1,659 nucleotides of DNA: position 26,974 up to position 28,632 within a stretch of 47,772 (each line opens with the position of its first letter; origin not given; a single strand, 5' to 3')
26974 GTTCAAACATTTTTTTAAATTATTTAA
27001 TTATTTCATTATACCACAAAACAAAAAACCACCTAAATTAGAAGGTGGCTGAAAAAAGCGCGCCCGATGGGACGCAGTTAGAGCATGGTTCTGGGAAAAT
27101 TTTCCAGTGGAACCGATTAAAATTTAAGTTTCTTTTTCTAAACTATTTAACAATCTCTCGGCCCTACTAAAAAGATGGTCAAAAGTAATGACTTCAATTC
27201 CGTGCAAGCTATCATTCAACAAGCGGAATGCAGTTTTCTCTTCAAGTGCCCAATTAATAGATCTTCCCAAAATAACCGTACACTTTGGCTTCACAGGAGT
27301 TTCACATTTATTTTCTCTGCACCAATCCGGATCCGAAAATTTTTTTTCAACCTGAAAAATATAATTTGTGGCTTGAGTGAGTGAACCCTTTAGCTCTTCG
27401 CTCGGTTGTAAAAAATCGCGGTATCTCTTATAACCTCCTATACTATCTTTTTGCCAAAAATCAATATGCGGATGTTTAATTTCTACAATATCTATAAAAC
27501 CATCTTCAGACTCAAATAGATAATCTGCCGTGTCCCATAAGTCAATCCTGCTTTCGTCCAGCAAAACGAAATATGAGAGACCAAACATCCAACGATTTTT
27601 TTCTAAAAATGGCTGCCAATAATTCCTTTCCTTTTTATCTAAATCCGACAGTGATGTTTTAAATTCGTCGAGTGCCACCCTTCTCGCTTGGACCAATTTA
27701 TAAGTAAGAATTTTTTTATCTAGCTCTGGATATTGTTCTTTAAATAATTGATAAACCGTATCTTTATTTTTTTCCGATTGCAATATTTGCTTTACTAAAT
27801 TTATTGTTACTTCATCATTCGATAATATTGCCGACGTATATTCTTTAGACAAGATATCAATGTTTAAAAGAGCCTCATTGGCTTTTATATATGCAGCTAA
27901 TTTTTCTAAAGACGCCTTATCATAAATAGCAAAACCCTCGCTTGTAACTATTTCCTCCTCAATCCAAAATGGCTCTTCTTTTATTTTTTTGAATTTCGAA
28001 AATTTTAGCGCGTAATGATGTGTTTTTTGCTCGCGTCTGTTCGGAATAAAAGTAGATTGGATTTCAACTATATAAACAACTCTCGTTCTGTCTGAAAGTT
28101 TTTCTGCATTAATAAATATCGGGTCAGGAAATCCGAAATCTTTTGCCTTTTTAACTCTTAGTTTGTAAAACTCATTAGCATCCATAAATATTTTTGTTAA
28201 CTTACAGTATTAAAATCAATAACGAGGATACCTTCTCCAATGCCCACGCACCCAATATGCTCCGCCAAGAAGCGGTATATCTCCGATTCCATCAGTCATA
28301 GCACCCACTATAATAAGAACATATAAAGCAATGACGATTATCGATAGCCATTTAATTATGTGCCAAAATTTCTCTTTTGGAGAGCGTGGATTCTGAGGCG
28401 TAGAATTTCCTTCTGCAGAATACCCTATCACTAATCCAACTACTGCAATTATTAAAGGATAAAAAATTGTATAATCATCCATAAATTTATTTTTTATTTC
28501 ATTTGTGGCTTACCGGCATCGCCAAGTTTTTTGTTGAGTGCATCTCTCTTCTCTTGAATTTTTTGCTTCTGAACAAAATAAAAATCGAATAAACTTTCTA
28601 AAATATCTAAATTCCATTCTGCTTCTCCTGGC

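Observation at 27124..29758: Four-gene cassette ending in a Shedu-type nuclease, immediately downstream of a tRNA cluster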

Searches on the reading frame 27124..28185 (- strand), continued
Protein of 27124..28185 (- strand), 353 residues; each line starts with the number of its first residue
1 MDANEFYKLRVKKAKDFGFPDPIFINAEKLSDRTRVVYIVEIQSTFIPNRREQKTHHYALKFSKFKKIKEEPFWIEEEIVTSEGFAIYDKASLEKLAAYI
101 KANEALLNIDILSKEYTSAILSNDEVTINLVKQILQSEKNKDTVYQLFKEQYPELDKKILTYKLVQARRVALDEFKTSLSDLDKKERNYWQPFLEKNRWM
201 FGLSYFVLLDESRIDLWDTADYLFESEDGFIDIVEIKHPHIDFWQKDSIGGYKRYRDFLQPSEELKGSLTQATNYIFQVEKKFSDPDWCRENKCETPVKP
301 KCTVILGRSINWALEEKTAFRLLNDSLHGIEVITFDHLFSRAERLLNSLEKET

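Call 42: search_solved_structures(query=window:27124-28185:-, max_evalue=0.01, show_alignments=2)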
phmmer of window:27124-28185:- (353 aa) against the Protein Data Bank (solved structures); distinct sequences matched with E-value up to 0.01: 3.
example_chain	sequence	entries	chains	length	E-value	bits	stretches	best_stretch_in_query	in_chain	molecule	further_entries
8ti9_E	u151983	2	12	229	0.00012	24.4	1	234-350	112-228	Shedu protein SduA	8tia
8ti8_A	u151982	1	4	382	0.00017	23.9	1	164-350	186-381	Shedu protein SduA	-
8ps4_A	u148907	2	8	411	0.0078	18.4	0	224-344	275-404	Shedu effector protein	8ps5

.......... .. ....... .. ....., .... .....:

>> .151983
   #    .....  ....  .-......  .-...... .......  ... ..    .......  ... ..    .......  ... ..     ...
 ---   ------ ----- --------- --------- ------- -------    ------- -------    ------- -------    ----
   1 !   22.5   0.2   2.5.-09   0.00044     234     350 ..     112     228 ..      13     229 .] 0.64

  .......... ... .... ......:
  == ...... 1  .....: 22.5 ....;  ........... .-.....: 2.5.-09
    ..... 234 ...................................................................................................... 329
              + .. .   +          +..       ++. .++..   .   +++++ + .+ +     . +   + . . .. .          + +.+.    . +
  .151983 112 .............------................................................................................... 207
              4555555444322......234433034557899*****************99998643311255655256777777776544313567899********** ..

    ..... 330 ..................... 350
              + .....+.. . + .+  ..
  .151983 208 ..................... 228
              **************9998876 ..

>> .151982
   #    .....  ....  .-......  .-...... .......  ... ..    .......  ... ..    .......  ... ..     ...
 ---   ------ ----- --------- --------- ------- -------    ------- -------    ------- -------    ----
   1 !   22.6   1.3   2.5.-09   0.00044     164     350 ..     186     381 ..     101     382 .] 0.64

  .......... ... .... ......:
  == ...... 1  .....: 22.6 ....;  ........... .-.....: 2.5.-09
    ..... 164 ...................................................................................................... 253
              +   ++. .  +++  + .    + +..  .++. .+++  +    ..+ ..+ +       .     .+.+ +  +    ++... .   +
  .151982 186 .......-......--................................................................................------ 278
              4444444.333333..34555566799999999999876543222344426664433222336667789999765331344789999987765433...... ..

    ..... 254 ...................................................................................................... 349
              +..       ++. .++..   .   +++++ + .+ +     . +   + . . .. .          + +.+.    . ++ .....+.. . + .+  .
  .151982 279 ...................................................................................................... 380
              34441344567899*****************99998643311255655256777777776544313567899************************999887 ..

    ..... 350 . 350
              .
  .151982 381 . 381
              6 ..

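Call 71: predict_structure(alignment_id=A1)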
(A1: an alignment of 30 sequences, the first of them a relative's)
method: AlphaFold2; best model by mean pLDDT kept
length: 353 residues; sequences in the alignment: 30
mean_pLDDT: 71.6   pTM: 0.52
mean pLDDT of the five models: 71.6, 68.2, 67.2, 64.7, 51.8
residues with pLDDT >= 90: 68; 70-90: 130; 50-70: 98; < 50: 57
segments of 3 or more residues with pLDDT < 50: 45-50, 53-56, 105-109, 111-127, 208-228
pLDDT, mean of each block of 10 residues (from residue 1): 85 68 70 80 52 52 82 76 55 58 48 40 46 56 57 62 82 93 86 84 60 44 46 81 91 90 91 81 71 68 90 93 89 94 88 60
secondary structure, 60 per line:
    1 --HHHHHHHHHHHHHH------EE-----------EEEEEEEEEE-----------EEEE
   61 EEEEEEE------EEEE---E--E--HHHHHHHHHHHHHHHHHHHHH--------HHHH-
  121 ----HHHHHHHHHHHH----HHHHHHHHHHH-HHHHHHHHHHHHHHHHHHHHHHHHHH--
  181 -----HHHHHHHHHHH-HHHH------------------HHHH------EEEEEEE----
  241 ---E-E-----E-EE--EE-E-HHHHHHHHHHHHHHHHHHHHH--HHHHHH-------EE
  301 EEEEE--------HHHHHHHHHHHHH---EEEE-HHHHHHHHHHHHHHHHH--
elements in order: H3-16 E36-45 E57-67 E74-77 H87-107 H116-119 H125-136 H141-151 H153-178 H186-196 H198-201 H220-223 E230-236 H263-283 H286-291 E299-305 H314-326 E330-333 H335-351

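Call 76: fold_search(model_id=the predicted structure, library=pdb)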
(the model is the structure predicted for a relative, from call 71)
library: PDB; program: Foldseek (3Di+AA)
matches with E <= 10: 608; with E <= 0.001: 8
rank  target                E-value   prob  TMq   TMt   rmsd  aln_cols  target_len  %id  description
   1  8ti9_A                3.9e-10  1.00  0.44  0.74   4.6       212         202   21  CryoEM structure of octamer assembly of Shedu nuclease domain from Bacillus cereus (released 2024-07-31)
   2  8ti8_B                9.3e-10  1.00  0.43  0.65  10.1       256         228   18  CryoEM structure of Shedu from Bacillus cereus (released 2024-07-31)
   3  8ti8_C                1.1e-09  1.00  0.45  0.59   8.6       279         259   19  CryoEM structure of Shedu from Bacillus cereus (released 2024-07-31)
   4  8ti8_D                1.5e-09  1.00  0.45  0.61   7.5       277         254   19  CryoEM structure of Shedu from Bacillus cereus (released 2024-07-31)
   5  8ti8_A                2.8e-09  1.00  0.43  0.62  12.1       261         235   18  CryoEM structure of Shedu from Bacillus cereus (released 2024-07-31)
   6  8ps4_A                5.0e-08  1.00  0.41  0.36  19.4       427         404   14  Escherichia coli SduA complex (released 2025-01-22)
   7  8ti9_C                1.3e-07  1.00  0.37  0.67   5.8       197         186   21  CryoEM structure of octamer assembly of Shedu nuclease domain from Bacillus cereus (released 2024-07-31)
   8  8ti9_B                5.0e-07  1.00  0.38  0.68   5.6       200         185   20  CryoEM structure of octamer assembly of Shedu nuclease domain from Bacillus cereus (released 2024-07-31)
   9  3gee                  3.8e-02  0.11  0.15  0.13  26.3       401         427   11  Crystal structure of MnmE from Chlorobium tepidum in complex with GDP and FOLINIC ACID (released 2009-10-27)
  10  9bcx_C                6.3e-02  0.15  0.15  0.16  19.9       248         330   12  Cryo-EM structure of the S. cerevisiae ORC-Cdc6-Mcm2-7-DNA complex with a fully closed Mcm2-Mcm5 DNA entry gate (released 2025-01-01)
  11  9gjp_B                1.1e-01  0.20  0.17  0.24  16.7       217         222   10  OCCM maturation intermediate stalled with an Arginine Finger mutation in Mcm5: Conformer 2 (released 2025-03-05)
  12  3gei_A                1.3e-01  0.06  0.13  0.11  27.4       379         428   12  Crystal structure of MnmE from Chlorobium tepidum in complex with GCP (released 2009-10-27)
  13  6qnz_B                1.4e-01  0.20  0.21  0.14  20.9       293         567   16  Crystal structure of the site-specific DNA nickase N.BspD6I E418A Mutant (released 2020-03-04)
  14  8tmc_E                1.9e-01  0.09  0.11  0.11  25.8       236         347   12  Cryo-EM structure of CorA in complex with conformation-specific synthetic antibody C12 and 20 mM MgCl2, State MG20-2 (released 2025-02-12)
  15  8pv6_Cd               1.9e-01  0.08  0.14  0.12  32.0       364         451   11  Chaetomium thermophilum pre-60S State 3 - post-5S rotation with Rix1 complex with Foot - composite structure (released 2023-11-15)
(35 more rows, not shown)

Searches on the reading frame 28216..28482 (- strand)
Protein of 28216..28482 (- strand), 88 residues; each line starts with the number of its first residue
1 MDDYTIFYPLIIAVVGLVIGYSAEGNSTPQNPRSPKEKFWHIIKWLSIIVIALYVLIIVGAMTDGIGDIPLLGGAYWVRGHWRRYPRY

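Call 4: search_protein_families(library=pfam, proteins=[window:28216-28482:-], max_evalue=1)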
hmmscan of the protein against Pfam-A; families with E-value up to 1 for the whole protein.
window:28216-28482:- (88 aa): 3 families
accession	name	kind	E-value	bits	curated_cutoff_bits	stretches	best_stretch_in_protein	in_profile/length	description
PF14159.11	CAAD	-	0.007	16.6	30.7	1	39-73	10-44/85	CAAD domains of cyanobacterial aminoacyl-tRNA synthetase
PF11772.13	EpuA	-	0.038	14.1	27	1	10-29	9-28/46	DNA-directed RNA polymerase subunit beta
PF06728.19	PIG-U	-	0.11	12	24.5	1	4-65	175-233/378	GPI transamidase subunit PIG-U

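Call 5: search_protein_families(library=padloc, proteins=[window:28216-28482:-], max_evalue=1)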
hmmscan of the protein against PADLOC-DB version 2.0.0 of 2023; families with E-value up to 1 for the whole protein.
window:28216-28482:- (88 aa): 0 families

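Call 6: search_protein_families(library=ncbifam, proteins=[window:28216-28482:-], max_evalue=1)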
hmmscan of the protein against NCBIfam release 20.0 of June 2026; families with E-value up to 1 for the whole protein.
window:28216-28482:- (88 aa): 2 families
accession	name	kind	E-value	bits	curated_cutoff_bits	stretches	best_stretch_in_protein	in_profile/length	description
TIGR04370.1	glyco_rpt_poly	subfamily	0.021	13.8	40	1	5-75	45-124/396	oligosaccharide repeat unit polymerase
TIGR03926.1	T7_EssB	equivalog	0.35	9.7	229.75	1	26-59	196-229/377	type VII secretion protein EssB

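Call 36: search_protein_families(library=phrogs, proteins=[window:28216-28482:-], max_evalue=0.1)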
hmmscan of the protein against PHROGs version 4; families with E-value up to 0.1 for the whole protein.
window:28216-28482:- (88 aa): 1 family
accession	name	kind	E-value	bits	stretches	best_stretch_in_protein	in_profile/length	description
phrog_5479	-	unknown function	0.096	14.1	0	10-27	9-26/53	-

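Call 67: search_dna_similar(query=window:28216-28482:-, collection=phages, mode=protein, max_evalue=1, max_rows=10)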
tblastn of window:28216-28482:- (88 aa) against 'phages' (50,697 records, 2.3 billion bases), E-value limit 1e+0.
No match.

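Call 68: search_dna_similar(query=window:28216-28482:-, collection=plasmids, mode=protein, max_evalue=1, max_rows=10)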
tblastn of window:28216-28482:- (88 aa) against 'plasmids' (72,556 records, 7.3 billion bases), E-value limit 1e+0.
No match.

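Call 72: list_cluster_members(proteins=[window:28216-28482:-, window:29135-29758:-, window:28494-29126:-, window:27124-28185:-])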
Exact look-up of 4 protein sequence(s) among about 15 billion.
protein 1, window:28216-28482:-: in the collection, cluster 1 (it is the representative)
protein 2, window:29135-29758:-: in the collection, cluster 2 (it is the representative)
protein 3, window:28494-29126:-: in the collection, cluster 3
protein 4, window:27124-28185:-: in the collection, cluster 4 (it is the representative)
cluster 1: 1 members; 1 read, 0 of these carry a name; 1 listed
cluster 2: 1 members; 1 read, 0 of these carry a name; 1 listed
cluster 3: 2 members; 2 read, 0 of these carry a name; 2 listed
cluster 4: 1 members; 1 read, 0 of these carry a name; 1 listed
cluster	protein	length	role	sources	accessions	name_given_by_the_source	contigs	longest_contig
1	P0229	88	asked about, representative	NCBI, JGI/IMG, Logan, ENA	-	-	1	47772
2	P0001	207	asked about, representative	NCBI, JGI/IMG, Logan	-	-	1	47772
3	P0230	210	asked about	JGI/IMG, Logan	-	-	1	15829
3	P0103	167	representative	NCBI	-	-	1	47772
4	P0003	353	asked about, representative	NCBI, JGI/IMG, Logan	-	-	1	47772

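Call 90: find_related_loci(query=window:28216-28482:-, collection=viral_contigs, flank=4000)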
Query window:28216-28482:- (88 aa) in viral_contigs; peptide patterns used: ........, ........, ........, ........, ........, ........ (x = any residue, [..] = any of these).
5 stretches matched a pattern, but none encodes a relative of the query by tblastn (E <= 1e-3).
